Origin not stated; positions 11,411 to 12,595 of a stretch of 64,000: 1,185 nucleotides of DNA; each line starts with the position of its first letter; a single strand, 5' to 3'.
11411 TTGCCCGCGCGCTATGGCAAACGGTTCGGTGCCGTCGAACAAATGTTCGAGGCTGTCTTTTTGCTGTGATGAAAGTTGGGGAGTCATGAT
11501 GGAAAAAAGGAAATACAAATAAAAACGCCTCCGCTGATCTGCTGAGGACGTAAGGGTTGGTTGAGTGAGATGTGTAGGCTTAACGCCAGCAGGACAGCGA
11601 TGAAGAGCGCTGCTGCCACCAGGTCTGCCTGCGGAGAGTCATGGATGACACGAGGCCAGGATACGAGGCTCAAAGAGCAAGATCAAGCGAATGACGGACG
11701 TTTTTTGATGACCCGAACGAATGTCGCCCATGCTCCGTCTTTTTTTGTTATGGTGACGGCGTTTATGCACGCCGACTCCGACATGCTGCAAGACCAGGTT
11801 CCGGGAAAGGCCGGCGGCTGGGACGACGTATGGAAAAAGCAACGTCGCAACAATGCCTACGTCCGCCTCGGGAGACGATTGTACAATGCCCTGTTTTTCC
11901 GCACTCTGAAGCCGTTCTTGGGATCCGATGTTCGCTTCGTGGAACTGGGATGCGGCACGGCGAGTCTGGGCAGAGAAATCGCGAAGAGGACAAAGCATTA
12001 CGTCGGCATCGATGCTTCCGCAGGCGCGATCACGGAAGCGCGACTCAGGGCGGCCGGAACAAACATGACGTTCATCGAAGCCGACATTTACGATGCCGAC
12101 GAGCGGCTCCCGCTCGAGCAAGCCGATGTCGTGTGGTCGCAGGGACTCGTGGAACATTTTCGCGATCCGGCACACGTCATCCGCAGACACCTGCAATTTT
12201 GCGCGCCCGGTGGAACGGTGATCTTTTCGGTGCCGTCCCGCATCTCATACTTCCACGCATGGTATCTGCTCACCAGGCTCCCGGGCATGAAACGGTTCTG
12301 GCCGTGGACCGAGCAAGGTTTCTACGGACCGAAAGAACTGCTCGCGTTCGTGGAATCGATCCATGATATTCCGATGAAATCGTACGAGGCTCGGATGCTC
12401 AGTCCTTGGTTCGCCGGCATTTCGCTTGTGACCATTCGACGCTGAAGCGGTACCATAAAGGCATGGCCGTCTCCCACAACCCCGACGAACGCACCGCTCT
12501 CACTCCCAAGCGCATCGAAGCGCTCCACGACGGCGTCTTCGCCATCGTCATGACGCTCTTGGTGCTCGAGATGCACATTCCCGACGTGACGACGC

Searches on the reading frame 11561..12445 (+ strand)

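Call 77: search_protein_families(library=pfam, proteins=[window:11561-12445:+])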
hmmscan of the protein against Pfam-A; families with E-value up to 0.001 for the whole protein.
window:11561-12445:+ (294 aa): 5 families
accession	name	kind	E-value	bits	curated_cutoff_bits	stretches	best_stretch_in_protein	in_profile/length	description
PF08242.18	Methyltransf_12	-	6.6e-15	56.1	30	1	127-219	1-97/98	Methyltransferase domain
PF13847.12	Methyltransf_31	-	9.3e-15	55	27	1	122-226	3-113/145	Methyltransferase domain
PF13649.12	Methyltransf_25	-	2.2e-14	54.3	27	1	127-218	2-97/97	Methyltransferase domain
PF08241.18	Methyltransf_11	-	3.3e-14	53.7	21.2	1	128-222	2-95/95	Methyltransferase domain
PF13489.12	Methyltransf_23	-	4.1e-13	49.8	27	1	116-235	16-133/164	Methyltransferase domain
